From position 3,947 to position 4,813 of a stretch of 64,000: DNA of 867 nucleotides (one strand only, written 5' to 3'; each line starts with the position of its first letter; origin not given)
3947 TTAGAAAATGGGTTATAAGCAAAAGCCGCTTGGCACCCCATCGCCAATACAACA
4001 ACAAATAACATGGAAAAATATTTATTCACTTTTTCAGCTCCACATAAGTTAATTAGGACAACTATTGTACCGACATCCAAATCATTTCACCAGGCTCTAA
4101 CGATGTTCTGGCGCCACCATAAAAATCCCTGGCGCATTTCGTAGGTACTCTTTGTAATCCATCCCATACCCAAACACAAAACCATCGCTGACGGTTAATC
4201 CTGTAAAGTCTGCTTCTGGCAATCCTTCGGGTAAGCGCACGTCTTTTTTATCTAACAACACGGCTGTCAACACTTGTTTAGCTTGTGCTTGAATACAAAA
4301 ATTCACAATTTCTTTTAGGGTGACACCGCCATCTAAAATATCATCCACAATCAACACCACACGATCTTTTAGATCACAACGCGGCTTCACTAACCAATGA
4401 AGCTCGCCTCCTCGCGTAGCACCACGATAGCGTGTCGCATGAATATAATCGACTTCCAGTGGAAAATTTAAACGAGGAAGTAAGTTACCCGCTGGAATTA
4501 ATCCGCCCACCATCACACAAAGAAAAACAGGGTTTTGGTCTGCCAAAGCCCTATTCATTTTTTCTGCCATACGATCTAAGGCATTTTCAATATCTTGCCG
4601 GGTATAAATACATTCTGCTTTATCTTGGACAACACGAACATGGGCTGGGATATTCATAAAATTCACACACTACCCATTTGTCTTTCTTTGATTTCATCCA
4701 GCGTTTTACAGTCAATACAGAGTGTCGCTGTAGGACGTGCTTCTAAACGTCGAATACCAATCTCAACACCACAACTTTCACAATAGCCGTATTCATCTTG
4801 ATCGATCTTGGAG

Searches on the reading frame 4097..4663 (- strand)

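Call 93: search_protein_families(library=pfam, proteins=[window:4097-4663:-], max_evalue=0.001)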
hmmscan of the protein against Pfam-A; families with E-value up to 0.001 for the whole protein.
window:4097-4663:- (188 aa): 1 family
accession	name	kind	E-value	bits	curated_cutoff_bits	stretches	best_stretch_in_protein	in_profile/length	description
PF00156.33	Pribosyltran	-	5.1e-22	78.3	26.3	1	19-170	5-157/158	Phosphoribosyl transferase domain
